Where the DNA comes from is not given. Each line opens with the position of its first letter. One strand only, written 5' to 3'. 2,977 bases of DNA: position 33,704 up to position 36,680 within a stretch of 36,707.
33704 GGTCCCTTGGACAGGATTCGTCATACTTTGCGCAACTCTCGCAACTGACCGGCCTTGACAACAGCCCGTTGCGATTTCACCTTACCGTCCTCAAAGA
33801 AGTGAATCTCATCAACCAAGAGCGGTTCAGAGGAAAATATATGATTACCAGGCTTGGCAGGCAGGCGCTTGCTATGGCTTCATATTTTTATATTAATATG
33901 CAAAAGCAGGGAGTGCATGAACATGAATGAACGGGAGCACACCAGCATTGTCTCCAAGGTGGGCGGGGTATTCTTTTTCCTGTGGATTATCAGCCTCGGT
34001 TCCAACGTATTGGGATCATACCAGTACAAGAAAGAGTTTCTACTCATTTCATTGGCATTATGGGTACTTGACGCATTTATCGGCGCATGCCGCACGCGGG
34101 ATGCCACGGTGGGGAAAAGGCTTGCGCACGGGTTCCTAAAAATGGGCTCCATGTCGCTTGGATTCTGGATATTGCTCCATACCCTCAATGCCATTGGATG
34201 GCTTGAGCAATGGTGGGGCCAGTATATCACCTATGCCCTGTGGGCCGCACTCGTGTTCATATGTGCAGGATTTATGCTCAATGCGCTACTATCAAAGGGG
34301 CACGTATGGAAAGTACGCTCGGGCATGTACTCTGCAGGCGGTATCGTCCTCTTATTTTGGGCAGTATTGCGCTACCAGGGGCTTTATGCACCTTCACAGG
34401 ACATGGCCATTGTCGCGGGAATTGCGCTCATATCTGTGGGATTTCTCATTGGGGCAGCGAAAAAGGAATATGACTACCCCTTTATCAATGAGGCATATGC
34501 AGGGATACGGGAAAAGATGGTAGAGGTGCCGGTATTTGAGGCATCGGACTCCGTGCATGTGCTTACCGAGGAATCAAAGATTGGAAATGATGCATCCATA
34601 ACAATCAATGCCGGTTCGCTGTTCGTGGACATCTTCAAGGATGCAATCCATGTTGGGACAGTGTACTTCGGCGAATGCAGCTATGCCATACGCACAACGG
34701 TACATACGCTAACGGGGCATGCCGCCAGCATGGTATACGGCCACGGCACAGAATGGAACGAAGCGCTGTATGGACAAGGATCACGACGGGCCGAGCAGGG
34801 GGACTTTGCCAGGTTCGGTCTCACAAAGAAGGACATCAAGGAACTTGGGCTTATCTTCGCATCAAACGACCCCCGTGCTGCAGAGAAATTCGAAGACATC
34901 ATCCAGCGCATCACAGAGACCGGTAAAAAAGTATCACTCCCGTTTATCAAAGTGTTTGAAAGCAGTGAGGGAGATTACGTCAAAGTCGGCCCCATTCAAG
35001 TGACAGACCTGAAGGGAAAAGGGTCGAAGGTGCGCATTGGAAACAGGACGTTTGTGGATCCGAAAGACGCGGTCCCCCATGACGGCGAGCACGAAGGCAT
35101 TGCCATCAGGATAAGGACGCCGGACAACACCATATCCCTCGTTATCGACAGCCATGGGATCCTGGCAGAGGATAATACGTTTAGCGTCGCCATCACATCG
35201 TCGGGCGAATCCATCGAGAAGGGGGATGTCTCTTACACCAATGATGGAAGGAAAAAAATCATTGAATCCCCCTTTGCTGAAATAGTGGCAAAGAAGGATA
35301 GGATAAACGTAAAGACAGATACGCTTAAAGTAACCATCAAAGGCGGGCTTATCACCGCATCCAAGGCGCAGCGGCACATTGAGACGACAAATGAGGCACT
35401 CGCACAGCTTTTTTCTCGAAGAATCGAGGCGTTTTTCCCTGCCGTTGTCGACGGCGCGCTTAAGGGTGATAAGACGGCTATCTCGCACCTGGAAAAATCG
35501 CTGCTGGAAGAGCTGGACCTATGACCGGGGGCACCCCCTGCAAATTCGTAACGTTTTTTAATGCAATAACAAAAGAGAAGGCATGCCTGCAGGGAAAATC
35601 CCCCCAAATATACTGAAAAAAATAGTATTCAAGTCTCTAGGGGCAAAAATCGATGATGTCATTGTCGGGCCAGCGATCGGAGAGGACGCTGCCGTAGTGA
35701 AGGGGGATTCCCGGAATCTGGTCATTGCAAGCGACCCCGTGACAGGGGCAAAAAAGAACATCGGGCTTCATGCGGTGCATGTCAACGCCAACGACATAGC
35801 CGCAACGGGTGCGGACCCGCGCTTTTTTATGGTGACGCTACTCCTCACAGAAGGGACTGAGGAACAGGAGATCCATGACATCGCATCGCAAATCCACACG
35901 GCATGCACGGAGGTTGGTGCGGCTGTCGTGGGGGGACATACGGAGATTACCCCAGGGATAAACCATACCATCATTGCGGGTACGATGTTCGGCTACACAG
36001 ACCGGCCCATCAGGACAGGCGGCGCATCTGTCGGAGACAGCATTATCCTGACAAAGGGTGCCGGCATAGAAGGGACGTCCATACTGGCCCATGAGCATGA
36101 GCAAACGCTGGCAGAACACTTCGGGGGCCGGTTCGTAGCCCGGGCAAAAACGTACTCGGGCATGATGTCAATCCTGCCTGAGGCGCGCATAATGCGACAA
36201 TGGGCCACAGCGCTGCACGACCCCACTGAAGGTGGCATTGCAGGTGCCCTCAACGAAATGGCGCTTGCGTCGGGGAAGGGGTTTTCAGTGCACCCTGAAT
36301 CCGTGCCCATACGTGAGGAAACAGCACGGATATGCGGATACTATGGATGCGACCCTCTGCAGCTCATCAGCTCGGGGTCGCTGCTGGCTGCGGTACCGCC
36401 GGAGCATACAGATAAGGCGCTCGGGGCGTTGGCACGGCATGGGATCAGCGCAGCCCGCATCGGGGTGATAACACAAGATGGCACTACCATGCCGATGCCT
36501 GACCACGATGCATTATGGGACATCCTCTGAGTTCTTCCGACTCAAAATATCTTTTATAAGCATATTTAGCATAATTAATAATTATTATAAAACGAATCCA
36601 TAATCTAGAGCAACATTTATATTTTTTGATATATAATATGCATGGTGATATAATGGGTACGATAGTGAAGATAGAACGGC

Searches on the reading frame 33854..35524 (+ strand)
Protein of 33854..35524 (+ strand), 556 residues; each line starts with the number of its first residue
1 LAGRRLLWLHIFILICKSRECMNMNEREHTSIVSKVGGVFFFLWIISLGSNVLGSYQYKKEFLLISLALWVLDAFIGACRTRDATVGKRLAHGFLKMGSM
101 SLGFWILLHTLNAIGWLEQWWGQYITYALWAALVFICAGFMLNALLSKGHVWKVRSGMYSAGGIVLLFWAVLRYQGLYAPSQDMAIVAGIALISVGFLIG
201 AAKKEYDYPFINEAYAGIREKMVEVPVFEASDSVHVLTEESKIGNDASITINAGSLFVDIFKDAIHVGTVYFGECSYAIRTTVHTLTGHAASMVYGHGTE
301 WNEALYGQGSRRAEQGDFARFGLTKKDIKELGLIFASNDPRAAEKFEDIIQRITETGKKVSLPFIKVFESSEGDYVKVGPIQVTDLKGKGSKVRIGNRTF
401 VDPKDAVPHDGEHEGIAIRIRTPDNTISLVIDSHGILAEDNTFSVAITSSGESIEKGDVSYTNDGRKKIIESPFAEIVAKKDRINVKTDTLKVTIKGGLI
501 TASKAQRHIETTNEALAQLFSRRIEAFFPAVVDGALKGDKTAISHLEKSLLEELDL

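Call 3: search_protein_families(library=pfam, proteins=[window:33854-35524:+], max_evalue=10)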
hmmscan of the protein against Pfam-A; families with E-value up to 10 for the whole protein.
window:33854-35524:+ (556 aa): 0 families

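Call 4: search_protein_families(library=ncbifam, proteins=[window:33854-35524:+], max_evalue=1)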
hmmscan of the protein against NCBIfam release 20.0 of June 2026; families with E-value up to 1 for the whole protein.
window:33854-35524:+ (556 aa): 1 family
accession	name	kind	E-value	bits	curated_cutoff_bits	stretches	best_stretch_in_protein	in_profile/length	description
NF005560.0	PRK07233.1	equivalog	0.23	10.3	252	0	449-516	181-248/435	hypothetical protein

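Call 39: find_homologous_proteins(query=window:33917-35524:+, max_evalue=0.001)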
Query window:33917-35524:+ (535 aa): 12 proteins with E <= 0.001 among 8000 candidates.
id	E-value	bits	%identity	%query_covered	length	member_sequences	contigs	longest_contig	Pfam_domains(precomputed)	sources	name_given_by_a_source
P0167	0.0e+0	1200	100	100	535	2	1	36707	-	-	-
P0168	5.7e-293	990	82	98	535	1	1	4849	-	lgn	-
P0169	1.7e-247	840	68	100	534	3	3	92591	-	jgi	jgi:hypothetical protein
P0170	3.0e-163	562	47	99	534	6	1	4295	-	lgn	-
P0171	1.3e-105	372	36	98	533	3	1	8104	-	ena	-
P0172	3.0e-85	305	34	99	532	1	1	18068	-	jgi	-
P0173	6.7e-82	294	35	95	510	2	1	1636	-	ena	-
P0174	1.0e-77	280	31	97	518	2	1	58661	-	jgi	-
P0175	5.7e-45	172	27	92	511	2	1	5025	-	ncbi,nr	ncbi:MAG: hypothetical protein U9N35_01285 [Euryarchaeota archaeon]|nr:hypothetical protein [Euryarc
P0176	2.1e-44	170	27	87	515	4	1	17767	-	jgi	jgi:hypothetical protein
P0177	2.4e-38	150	26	98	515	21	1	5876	-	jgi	-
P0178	2.6e-30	124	24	93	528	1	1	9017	-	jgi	jgi:hypothetical protein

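Call 40: find_encoding_contigs(protein=P0174, flank=7000, max_places=1)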
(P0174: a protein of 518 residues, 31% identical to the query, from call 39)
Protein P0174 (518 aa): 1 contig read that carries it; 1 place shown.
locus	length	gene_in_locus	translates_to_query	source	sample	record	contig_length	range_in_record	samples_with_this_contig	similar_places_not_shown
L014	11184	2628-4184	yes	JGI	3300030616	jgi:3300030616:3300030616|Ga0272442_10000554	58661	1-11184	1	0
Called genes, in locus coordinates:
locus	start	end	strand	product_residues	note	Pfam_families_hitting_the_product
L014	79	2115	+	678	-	PF10633:NPCBM_assoc (faint), PF23619:Ig_VWA7 (faint), PF11614:FixG_C (faint)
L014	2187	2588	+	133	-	PF24038:DUF7347, PF01022:HTH_5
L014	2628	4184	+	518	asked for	-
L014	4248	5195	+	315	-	PF00586:AIRS, PF02769:AIRS_C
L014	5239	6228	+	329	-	PF09819:ABC_cobalt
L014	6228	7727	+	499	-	PF13476:AAA_23 (faint), PF13481:AAA_25 (faint), PF00005:ABC_tran, PF02463:SMC_N (faint), PF13175:AAA_15 (faint), PF13191:AAA_16 (faint), PF13304:AAA_21 (weak), PF00005:ABC_tran, +3 more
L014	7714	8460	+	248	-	PF02361:CbiQ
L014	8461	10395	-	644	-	PF07650:KH_2 (faint), PF17214:KH_TffA, PF00753:Lactamase_B, PF16661:Lactamase_B_6, PF23023:Anti-Pycsar_Apyc1 (faint), PF12706:Lactamase_B_2, PF10996:Beta-Casp, PF07521:RMMBL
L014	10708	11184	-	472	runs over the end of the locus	PF00932:LTD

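Call 41: find_encoding_contigs(protein=P0176, flank=7000, max_places=1)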
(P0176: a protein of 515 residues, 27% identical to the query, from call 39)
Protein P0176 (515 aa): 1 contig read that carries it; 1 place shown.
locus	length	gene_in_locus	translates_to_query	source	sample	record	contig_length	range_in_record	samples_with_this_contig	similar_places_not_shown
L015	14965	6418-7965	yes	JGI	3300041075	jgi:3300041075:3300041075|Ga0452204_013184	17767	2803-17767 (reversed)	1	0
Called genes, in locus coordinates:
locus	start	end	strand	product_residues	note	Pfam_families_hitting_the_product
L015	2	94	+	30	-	?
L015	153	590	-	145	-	-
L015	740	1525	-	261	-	PF00583:Acetyltransf_1, PF13508:Acetyltransf_7, PF21473:OB_Ssb-like, PF01336:tRNA_anti-codon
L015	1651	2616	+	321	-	PF07475:Hpr_kinase_C (weak)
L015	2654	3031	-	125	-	PF06803:DUF1232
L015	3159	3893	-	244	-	-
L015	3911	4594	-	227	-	PF11655:DUF2589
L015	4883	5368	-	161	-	PF00702:Hydrolase (faint), PF12689:Acid_PPase, PF13419:HAD_2 (weak)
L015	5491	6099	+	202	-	PF01022:HTH_5 (weak)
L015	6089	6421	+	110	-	-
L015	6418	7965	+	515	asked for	-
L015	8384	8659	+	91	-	PF13192:Thioredoxin_3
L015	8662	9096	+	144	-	-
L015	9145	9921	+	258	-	PF13386:DsbD_2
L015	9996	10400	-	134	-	-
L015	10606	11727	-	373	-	PF13593:SBF_like, PF01758:SBF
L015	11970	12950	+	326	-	PF04015:DUF362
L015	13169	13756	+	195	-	PF01050:MannoseP_isomer (faint), PF07883:Cupin_2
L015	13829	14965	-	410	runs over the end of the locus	PF00464:SHMT, PF00155:Aminotran_1_2 (weak)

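Call 42: find_encoding_contigs(protein=P0172, flank=7000, max_places=1)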
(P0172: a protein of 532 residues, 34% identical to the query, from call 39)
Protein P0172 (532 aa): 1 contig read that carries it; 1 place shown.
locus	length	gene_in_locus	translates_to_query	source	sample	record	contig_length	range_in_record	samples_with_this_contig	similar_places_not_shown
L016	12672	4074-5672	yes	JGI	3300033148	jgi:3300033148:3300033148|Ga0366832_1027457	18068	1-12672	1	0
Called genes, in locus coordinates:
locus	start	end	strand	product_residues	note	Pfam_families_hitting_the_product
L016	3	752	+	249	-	?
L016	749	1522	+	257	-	PF02654:CobS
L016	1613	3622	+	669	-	PF10633:NPCBM_assoc (faint), PF11614:FixG_C (faint), PF23619:Ig_VWA7 (faint), PF06764:DUF1223 (weak)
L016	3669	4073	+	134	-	PF24038:DUF7347 (weak), PF01022:HTH_5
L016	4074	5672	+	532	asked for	-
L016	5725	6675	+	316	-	PF00586:AIRS, PF02769:AIRS_C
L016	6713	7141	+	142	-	PF09819:ABC_cobalt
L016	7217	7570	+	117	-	-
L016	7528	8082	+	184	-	PF02361:CbiQ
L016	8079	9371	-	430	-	-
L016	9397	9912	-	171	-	PF07650:KH_2 (faint), PF17214:KH_TffA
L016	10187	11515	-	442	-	PF00932:LTD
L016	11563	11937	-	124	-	PF11469:Ribonucleas_3_2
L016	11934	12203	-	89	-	PF13656:RNA_pol_L_2, PF01193:RNA_pol_L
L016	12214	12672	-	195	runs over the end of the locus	PF14382:ECR1_N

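Call 43: find_encoding_contigs(protein=P0178, flank=7000, max_places=2)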
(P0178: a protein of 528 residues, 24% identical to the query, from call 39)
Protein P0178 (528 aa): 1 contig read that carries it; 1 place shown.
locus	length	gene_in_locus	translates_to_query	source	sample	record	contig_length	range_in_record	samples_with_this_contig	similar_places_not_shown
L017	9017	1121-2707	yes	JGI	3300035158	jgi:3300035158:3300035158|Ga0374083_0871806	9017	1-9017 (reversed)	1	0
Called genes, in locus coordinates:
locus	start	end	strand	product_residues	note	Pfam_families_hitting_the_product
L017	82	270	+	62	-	-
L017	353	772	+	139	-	PF24038:DUF7347 (weak), PF25213:HVO_A0261_N (weak), PF12840:HTH_20 (weak), PF01022:HTH_5 (weak)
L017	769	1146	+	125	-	-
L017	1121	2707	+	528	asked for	-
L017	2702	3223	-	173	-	PF21818:DUF6884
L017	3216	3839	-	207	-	PF06508:QueC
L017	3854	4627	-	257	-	PF02649:GCHY-1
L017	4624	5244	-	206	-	PF13353:Fer4_12 (weak), PF04055:Radical_SAM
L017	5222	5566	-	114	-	PF01242:PTPS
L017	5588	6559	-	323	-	PF04015:DUF362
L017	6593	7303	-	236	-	PF05401:NodS (weak), PF01209:Ubie_methyltran (weak), PF13489:Methyltransf_23, PF13649:Methyltransf_25, PF13847:Methyltransf_31, PF08241:Methyltransf_11, PF08242:Methyltransf_12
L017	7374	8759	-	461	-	PF00753:Lactamase_B (faint), PF12706:Lactamase_B_2, PF07521:RMMBL (weak)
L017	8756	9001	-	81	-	PF13412:HTH_24 (faint)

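Call 44: find_encoding_contigs(protein=P0177, flank=7000, max_places=3)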
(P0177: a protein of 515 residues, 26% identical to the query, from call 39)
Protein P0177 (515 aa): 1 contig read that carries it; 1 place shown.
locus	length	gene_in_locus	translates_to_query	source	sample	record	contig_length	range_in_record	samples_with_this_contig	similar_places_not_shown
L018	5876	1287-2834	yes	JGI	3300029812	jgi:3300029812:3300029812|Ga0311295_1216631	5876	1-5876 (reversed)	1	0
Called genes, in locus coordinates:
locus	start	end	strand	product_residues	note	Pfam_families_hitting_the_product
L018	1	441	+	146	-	?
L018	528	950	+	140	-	PF24038:DUF7347 (weak), PF12840:HTH_20 (weak), PF01022:HTH_5 (weak)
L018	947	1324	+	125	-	-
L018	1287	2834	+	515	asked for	-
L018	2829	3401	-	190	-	PF21818:DUF6884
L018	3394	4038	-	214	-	PF03054:tRNA_Me_trans (faint), PF06508:QueC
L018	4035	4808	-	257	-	PF02649:GCHY-1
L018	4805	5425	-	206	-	PF13353:Fer4_12, PF04055:Radical_SAM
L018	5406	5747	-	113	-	PF01242:PTPS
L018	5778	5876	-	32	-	?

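Call 45: find_encoding_contigs(protein=P0175, flank=7000, max_places=2)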
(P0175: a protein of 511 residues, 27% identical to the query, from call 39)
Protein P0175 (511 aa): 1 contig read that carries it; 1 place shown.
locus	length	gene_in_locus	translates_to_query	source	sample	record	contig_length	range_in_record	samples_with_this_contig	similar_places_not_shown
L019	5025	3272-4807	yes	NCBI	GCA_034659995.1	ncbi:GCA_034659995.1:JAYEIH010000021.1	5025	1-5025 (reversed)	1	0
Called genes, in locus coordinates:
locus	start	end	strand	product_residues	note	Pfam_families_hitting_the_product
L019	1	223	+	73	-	?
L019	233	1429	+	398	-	PF00180:Iso_dh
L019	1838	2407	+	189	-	PF02887:PK_C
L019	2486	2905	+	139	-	PF24038:DUF7347, PF25213:HVO_A0261_N (weak), PF12840:HTH_20, PF01022:HTH_5 (weak)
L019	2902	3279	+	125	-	-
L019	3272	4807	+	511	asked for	-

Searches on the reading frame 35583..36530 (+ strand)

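Call 23: search_protein_families(library=pfam, proteins=[window:35583-36530:+], max_evalue=0.00001)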
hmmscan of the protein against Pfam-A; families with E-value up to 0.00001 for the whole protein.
window:35583-36530:+ (315 aa): 2 families
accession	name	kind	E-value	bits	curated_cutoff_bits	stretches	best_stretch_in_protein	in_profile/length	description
PF02769.27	AIRS_C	-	2.7e-25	89.8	23.1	1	150-300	2-149/156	AIR synthase related protein, C-terminal domain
PF00586.29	AIRS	-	3e-19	69.9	24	1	33-138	1-111/112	AIR synthase related protein, N-terminal domain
